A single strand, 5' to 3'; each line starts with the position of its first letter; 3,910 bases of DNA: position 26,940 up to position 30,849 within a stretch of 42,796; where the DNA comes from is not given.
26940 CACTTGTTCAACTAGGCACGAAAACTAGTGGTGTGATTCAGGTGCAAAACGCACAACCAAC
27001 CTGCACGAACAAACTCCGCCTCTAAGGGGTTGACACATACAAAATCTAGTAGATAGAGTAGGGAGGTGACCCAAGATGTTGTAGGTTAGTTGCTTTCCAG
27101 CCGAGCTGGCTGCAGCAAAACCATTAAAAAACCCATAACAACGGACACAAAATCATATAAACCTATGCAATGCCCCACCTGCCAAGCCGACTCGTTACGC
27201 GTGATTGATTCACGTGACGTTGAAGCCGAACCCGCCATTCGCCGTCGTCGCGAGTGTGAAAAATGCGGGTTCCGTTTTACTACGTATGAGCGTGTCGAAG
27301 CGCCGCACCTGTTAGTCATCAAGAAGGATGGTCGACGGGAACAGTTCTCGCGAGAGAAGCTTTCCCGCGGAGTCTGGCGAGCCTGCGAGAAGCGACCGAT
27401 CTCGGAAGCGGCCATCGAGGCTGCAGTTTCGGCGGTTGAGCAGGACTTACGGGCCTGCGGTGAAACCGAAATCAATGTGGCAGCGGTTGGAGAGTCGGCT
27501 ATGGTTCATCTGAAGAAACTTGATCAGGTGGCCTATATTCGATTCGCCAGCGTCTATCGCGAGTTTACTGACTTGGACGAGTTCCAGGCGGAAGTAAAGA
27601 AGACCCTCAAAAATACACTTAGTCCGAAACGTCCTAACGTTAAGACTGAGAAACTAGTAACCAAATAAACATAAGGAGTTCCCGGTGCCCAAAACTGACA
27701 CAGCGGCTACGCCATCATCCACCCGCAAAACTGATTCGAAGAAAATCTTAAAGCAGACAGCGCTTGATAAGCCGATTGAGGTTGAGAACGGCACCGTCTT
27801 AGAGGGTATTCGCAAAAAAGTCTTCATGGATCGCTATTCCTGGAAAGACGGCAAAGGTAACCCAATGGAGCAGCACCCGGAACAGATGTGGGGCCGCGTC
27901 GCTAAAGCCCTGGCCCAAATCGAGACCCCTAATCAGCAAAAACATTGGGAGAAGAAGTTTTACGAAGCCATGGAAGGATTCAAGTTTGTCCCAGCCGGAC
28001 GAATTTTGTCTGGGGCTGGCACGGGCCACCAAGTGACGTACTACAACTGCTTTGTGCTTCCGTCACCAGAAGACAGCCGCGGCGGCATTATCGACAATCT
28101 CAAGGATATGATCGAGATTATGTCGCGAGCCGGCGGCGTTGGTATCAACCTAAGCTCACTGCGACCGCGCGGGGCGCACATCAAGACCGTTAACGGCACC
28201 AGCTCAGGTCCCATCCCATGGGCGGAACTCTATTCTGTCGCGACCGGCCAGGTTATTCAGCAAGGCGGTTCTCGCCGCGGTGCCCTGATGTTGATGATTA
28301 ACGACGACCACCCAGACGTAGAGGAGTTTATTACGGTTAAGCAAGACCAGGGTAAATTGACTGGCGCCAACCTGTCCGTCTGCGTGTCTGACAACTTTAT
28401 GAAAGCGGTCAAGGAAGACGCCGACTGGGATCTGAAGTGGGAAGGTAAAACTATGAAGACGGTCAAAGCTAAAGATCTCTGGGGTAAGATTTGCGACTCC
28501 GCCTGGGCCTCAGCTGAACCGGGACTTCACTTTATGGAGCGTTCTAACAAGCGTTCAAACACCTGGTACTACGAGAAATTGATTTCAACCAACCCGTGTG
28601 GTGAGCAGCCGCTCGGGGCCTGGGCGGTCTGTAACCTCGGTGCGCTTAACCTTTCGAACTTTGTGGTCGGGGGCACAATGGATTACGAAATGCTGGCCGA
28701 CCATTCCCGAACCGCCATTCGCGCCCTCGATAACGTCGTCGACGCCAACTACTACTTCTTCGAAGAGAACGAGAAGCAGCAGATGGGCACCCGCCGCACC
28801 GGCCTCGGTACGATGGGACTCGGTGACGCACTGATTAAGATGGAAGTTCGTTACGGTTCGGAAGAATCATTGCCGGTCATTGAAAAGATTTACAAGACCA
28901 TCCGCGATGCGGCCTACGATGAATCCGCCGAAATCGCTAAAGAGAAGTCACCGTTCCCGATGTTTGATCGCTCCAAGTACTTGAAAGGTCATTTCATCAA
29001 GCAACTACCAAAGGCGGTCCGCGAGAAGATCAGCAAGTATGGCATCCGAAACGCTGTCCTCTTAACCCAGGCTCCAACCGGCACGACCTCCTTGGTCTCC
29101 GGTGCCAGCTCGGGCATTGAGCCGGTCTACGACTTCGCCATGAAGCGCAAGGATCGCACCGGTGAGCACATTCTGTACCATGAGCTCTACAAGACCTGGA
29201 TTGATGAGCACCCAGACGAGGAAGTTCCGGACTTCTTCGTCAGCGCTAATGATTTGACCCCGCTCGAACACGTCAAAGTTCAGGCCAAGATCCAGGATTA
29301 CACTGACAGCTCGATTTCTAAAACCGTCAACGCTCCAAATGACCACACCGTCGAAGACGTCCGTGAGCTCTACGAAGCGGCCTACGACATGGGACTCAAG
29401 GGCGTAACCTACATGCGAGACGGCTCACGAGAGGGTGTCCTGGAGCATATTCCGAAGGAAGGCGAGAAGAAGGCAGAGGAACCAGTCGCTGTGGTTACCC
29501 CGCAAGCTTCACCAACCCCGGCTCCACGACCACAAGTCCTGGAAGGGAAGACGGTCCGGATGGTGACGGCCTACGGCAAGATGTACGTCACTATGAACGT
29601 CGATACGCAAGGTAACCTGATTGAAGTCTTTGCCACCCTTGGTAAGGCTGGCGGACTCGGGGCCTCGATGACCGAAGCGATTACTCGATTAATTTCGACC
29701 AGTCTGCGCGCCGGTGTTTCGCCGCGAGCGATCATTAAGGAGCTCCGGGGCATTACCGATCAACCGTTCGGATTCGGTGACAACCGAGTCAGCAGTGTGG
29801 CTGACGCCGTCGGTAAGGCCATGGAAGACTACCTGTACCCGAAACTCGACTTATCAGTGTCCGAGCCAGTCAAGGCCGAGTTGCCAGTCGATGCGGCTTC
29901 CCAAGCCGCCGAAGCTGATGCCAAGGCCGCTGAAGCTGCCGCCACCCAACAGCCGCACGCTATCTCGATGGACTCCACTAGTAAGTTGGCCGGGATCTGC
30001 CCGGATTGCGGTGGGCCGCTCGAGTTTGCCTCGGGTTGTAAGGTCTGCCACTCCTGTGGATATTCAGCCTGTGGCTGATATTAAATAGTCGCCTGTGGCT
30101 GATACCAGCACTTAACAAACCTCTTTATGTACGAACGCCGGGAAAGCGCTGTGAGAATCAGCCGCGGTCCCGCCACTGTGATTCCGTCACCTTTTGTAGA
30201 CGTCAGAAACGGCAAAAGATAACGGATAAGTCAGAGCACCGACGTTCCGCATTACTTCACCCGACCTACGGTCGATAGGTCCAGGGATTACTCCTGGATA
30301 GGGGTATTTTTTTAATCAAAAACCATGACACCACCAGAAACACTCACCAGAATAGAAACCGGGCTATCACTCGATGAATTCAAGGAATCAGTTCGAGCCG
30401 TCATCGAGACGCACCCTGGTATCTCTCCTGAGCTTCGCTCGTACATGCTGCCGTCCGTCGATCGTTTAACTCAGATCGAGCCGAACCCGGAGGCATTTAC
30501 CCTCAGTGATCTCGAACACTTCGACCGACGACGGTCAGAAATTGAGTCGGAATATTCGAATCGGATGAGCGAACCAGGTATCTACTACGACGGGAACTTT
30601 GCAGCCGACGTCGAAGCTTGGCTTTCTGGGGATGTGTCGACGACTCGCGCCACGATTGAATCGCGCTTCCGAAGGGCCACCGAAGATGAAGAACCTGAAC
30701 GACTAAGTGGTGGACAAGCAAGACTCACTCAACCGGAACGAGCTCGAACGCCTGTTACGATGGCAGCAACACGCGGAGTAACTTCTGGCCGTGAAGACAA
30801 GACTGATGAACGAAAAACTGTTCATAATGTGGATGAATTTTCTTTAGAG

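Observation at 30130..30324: Cobalamin riboswitch downstream of the B12-dependent RNR gene, controlling genes with no known B12 link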

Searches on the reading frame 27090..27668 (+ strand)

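Call 8: search_protein_families(library=ncbifam, proteins=[window:27090-27668:+], max_evalue=0.01)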
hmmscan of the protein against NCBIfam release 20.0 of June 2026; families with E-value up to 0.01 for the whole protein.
window:27090-27668:+ (192 aa): 4 families
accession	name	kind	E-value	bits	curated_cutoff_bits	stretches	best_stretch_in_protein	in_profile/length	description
TIGR00244.1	TIGR00244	equivalog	5.3e-56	188.8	124.65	1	26-171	1-146/147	transcriptional regulator NrdR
NF006732.0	PRK09263.1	equivalog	0.00019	20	657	1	74-177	3-102/712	anaerobic ribonucleoside-triphosphate reductase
NF005497.0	PRK07111.1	equivalog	0.00068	18.1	764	1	75-178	4-106/746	anaerobic ribonucleoside triphosphate reductase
NF047912.1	ECs_2282_CxxC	subfamily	0.0079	16.1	37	0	26-64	3-38/60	ECs_2282 family putative zinc-binding protein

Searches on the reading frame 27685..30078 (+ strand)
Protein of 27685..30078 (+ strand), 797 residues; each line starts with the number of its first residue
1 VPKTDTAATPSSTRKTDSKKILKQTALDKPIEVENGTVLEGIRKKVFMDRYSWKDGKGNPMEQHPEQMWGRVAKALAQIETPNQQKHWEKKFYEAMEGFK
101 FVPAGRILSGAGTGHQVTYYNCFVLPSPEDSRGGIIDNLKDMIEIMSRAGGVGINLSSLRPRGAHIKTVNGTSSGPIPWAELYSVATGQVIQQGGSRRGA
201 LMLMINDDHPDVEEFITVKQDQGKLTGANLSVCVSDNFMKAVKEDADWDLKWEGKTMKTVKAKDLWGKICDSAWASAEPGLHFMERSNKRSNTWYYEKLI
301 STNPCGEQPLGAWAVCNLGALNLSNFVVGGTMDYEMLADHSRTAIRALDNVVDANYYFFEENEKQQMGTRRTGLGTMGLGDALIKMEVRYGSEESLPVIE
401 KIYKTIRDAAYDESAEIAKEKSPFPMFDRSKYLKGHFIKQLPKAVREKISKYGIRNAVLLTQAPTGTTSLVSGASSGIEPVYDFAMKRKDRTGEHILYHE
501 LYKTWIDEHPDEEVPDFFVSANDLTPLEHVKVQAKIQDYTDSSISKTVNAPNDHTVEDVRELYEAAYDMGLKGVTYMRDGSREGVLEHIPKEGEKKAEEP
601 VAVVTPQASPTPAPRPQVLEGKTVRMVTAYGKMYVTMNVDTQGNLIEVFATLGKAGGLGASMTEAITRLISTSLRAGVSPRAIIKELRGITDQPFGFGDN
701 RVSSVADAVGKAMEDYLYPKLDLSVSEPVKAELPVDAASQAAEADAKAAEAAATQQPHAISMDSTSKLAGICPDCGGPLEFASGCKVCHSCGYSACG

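Call 6: search_protein_families(library=pfam, proteins=[window:27685-30078:+], max_evalue=0.01)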
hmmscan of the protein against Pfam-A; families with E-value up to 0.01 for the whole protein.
window:27685-30078:+ (797 aa): 4 families
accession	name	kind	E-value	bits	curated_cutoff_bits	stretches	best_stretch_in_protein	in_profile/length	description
PF02867.20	Ribonuc_red_lgC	-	5.9e-118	395.2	23.9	1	121-577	2-523/523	Ribonucleotide reductase, barrel domain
PF00317.26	Ribonuc_red_lgN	-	1.5e-18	67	28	1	45-116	9-77/77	Ribonucleotide reductase, all-alpha domain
PF12637.14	TSCPD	-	2e-18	66.9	22.8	1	628-717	11-88/88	TSCPD domain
PF21995.1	RNR-II_ins_dom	-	0.00035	21.2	27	1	151-183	68-100/107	B12-dependent ribonucleotide reductase, insertion domain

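Call 8: search_protein_families(library=ncbifam, proteins=[window:27685-30078:+], max_evalue=0.01)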
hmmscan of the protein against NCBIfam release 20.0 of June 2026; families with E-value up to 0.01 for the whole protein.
window:27685-30078:+ (797 aa): 21 families
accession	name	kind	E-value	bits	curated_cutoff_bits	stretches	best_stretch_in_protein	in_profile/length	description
NF006417.0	PRK08665.1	equivalog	4.2e-190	633.7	961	2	39-496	12-459/759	vitamin B12-dependent ribonucleotide reductase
TIGR02504.1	NrdJ_Z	equivalog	7.6e-173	576.3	399.95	1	45-584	3-603/606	adenosylcobalamin-dependent ribonucleoside-diphosphate reductase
NF005991.0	PRK08115.1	equivalog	9.7e-154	513.5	854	3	253-592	426-782/858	vitamin B12-dependent ribonucleotide reductase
NF005010.0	PRK06406.1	subfamily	6.9e-113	378.4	1125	2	84-497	215-613/771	vitamin B12-dependent ribonucleotide reductase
NF005401.0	PRK06948.1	subfamily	9.8e-100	334.9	906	1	42-581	16-584/604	ribonucleotide reductase-like protein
TIGR02506.1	NrdE_NrdA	equivalog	1.2e-99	334.5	341.05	2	256-578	242-614/616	ribonucleoside-diphosphate reductase subunit alpha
NF005122.0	PRK06556.1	equivalog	1.4e-75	254.8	859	2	112-440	151-503/960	vitamin B12-dependent ribonucleotide reductase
NF006207.0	PRK08332.1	equivalog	1.1e-70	238.4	2400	2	300-597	1238-1570/1684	vitamin B12-dependent ribonucleotide reductase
NF005101.0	PRK06539.1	equivalog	1.8e-69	234.7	988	4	29-250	138-357/822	ribonucleoside-diphosphate reductase subunit alpha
NF006279.0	PRK08447.1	equivalog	1.5e-61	208.8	1082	2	311-583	492-772/789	ribonucleoside-diphosphate reductase subunit alpha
NF005544.0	PRK07207.1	equivalog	5.2e-60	203.3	965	2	255-494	538-803/965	ribonucleoside-diphosphate reductase subunit alpha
NF005483.0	PRK07088.1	equivalog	5.5e-57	193.4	1214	2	311-581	491-753/764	ribonucleoside-diphosphate reductase subunit alpha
NF009028.0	PRK12364.1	equivalog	2.4e-55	187.9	1377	2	311-583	566-833/842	ribonucleoside-diphosphate reductase subunit alpha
NF005736.0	PRK07562.1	equivalog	7.7e-55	186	1737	3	228-431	397-604/1222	vitamin B12-dependent ribonucleotide reductase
NF006665.0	PRK09209.1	equivalog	2e-53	181.8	1057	2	308-581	483-750/761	ribonucleoside-diphosphate reductase subunit alpha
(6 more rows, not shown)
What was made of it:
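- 27685..30078 (+): nrdJ, the B12-dependent class II ribonucleotide reductase. It lies immediately upstream and probably supplies the transcript that runs into the riboswitch. TIGR02504 NrdJ_Z 7.6e-173; PF02867, PF00317, PF12637 (calls 6, 8).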

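Call 28: find_related_loci(query=window:27685-30078:+, collection=genome_contigs, flank=8000)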
Query window:27685-30078:+ (797 aa) in genome_contigs; peptide patterns used: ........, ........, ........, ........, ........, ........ (x = any residue, [..] = any of these).
58 stretches matched a pattern; 5 encode a relative of the query (tblastn E <= 1e-3); 5 distinct loci.
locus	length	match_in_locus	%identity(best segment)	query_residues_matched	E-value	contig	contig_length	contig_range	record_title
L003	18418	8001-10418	74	3-797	0e+0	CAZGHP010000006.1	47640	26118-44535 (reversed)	MAG TPA_asm: uncultured Candidatus Saccharibacteria bacterium isolate SRP136066_co1_225 genome assembly, contig: NODE_48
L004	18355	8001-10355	75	20-797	0e+0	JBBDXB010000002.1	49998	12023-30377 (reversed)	MAG: Patescibacteria group bacterium isolate LejiaD_63_101 Lejia_D_1196_length_49998_cov_62, whole genome shotgun sequen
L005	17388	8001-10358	75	20-797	0e+0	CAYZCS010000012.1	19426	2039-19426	MAG TPA_asm: uncultured Candidatus Saccharibacteria bacterium isolate SRP284430_co1_211 genome assembly, contig: NODE_16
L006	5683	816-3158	75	20-797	0e+0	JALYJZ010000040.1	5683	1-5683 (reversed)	MAG: bacterium isolate CAM bin17 SD1483_NODE_438_length_5683_cov_0.766919, whole genome shotgun sequence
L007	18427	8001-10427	55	3-796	0e+0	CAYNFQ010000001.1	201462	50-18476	MAG TPA_asm: uncultured Gammaproteobacteria bacterium isolate binchicken_co110_279 genome assembly, contig: NODE_160_len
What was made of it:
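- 27685..30078 (+): It is 74-75% identical to NrdJ of Saccharibacteria/Patescibacteria MAGs (call 28).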

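Call 80: search_protein_families(library=pfam, proteins=[L003:11702-12256:+], max_evalue=0.01)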
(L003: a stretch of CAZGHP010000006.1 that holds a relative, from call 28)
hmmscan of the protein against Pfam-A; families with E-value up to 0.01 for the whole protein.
L003:11702-12256:+ (184 aa): 1 family
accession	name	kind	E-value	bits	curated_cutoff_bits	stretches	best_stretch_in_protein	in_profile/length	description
PF00924.24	MS_channel_2nd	-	5e-10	39.8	20.2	1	104-162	2-58/68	Mechanosensitive ion channel, beta-domain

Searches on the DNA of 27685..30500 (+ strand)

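Call 3: search_rna_families(source=window, start=29950, end=30500, threshold=evalue, max_evalue=10, show_alignments=5)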
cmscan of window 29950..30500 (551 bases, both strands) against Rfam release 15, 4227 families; matches with E-value up to 10: 1.
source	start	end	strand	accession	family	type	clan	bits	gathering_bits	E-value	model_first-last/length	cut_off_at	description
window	30114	30290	+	RF01482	AdoCbl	Cis-reg; riboswitch;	CL00101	43.2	50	1.1e-06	1-149/149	no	AdoCbl (Cobalamin/B12) riboswitch aptamer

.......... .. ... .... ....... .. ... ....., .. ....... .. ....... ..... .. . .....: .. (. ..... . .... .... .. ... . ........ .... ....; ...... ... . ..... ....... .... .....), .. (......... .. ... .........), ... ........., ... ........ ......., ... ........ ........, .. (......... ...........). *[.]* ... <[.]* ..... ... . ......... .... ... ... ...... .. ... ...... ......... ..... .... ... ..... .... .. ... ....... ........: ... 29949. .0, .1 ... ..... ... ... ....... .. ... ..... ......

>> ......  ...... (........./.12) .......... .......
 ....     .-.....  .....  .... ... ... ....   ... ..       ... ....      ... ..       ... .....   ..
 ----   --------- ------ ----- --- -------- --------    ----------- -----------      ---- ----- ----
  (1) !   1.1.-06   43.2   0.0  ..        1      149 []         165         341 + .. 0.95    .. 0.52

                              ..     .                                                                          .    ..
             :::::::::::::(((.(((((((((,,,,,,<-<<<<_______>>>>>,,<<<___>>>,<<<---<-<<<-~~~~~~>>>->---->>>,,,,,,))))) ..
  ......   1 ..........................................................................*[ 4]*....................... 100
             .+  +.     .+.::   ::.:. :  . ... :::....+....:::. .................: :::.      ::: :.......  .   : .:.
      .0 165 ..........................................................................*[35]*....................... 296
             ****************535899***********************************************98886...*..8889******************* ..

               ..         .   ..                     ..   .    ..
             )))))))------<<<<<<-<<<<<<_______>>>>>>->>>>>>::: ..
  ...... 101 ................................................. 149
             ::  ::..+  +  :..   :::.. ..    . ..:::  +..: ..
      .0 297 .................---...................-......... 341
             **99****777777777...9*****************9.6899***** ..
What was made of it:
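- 30133..30247 (+): Cobalamin riboswitch aptamer. It comprises P1/P2 (GAACG 30133-37 with CGUUC 30243-47), the conserved core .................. 30164-81, a variable P6 hairpin 30183-30227, and the B12 box 30228-41. RF01482 43.2 bits, E 1.1e-6 (call 3).
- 30260..30286 (+): P13-like hairpin. Inner stem GACCUA 30263-68 with UAGGUC 30276-81, loop CGGUCGA 30269-75, outer CCC 30260-62 with GGG 30284-86. It is the presumed partner of L5 (30169-73) in a kissing-loop contact. Matches the 3' hairpin of the RF01482 model (call 3).
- On Cobalamin riboswitch (Rfam CL00101): RF01482 43.2 bits against a gathering score of 50, E 1.1e-6 (call 3).
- Checked: On 551 nt, RF01482 AdoCbl scores 43.2 bits, E 1.1e-6, matching the full model over 30114-30290 on the + strand (call 3).
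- RF01482 43.2 bits, E 1.1e-6, full-length match (call 3).
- Tried and rejected: Only the E-value scan recovered the aptamer (call 3).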

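Call 31: search_rna_families(sources=[L003, L004, L005, L006, L001, L002], threshold=gathering)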
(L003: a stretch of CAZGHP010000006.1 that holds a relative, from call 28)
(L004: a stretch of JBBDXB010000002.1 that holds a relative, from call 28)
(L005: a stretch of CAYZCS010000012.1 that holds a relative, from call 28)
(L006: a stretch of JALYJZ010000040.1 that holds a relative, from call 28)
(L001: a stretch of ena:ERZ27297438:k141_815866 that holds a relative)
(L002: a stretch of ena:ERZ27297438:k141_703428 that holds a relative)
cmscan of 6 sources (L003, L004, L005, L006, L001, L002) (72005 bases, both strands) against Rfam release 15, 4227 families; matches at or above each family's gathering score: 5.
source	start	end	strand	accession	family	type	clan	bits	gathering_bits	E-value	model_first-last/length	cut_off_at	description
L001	3602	3691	+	RF00005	tRNA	Gene; tRNA;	CL00001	56.1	29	2.3e-09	1-71/71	no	tRNA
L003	10451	10571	+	RF00174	Cobalamin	Cis-reg; riboswitch;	CL00101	50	31.5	1.8e-09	1-189/189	no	Cobalamin riboswitch aptamer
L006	3188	3311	+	RF00174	Cobalamin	Cis-reg; riboswitch;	CL00101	42.9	31.5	2e-07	1-189/189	no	Cobalamin riboswitch aptamer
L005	10359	10515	+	RF00174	Cobalamin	Cis-reg; riboswitch;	CL00101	42.7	31.5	2.3e-07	1-189/189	no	Cobalamin riboswitch aptamer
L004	10382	10510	+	RF00174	Cobalamin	Cis-reg; riboswitch;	CL00101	33.1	31.5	0.00013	1-189/189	no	Cobalamin riboswitch aptamer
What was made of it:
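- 30133..30247 (+): Orthologues pass the RF00174 gathering score (call 31).
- On Cobalamin riboswitch (Rfam CL00101): All lie directly after nrdJ (call 31).
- Checked: The same element sits right after nrdJ in four related MAGs and there passes the RF00174 gathering score, at 33-50 bits against a cut-off of 31.5 (call 31).
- RF00174 above gathering score at the same position after nrdJ in L003, L004, L005 and L006 (call 31). The position directly after nrdJ is conserved in five genomes (call 31).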

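Call 83: search_rna_families(source=window, start=30060, end=30340, threshold=gathering, show_alignments=2)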
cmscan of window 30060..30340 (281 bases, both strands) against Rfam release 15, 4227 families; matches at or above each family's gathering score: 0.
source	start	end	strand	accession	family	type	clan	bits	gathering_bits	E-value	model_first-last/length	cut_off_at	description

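Call 87: search_rna_families(sources=[L007, L106], threshold=gathering)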
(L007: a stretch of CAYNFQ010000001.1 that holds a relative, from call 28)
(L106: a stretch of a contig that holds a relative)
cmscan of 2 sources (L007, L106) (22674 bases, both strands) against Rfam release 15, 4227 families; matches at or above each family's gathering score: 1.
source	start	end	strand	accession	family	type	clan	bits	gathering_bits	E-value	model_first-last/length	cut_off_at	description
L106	3760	3957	-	RF00174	Cobalamin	Cis-reg; riboswitch;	CL00101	121.8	31.5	1.7e-30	1-189/189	no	Cobalamin riboswitch aptamer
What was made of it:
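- The gammaproteobacterial nrdJ locus L007 has no riboswitch (call 87).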

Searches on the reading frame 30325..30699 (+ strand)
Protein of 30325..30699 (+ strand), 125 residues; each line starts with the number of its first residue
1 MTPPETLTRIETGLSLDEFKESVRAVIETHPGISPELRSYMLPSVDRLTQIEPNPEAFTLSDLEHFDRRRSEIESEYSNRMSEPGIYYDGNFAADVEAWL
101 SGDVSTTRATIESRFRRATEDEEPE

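Call 25: find_related_loci(query=A3, collection=genome_contigs, flank=6000)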
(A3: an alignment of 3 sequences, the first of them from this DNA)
Query A3 (125 aa) in genome_contigs; peptide patterns used: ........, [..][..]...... (x = any residue, [..] = any of these).
47 stretches matched a pattern, but none encodes a relative of the query by tblastn (E <= 1e-3).

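Call 27: find_related_loci(query=A3, collection=metagenome_contigs, flank=6000)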
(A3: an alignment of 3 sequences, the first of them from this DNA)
Query A3 (125 aa) in metagenome_contigs; peptide patterns used: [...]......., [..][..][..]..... (x = any residue, [..] = any of these).
406 stretches matched a pattern, but none encodes a relative of the query by tblastn (E <= 1e-3).
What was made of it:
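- Tried and rejected: Back-translated pattern scans with the ORF-X N-domain found no relatives in GTDB species genomes or JGI metagenomes (calls 25, 27).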

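Call 36: search_protein_representatives(alignment_id=A3)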
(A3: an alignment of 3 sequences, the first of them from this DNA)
Query: 3 sequences, 124 profile positions. Proteins with E-value up to 0.001 (for the whole library): 3; up to 1e-10: 2; up to 1e-30: 2. The best 3 are listed.
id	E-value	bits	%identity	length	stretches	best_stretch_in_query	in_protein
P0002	2.3e-71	253.6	-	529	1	1-122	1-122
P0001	1.4e-66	238.2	-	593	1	1-124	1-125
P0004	1.2e-06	44.6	-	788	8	59-119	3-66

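Call 80: search_protein_families(library=pfam, proteins=[P0004], max_evalue=0.01)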
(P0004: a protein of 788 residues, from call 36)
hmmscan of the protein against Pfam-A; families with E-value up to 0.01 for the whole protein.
P0004 (788 aa): 1 family
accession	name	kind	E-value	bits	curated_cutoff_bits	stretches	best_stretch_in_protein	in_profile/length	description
PF01042.26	Ribonuc_L-PSP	-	2e-08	34.7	27.3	0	115-143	69-97/121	Endoribonuclease L-PSP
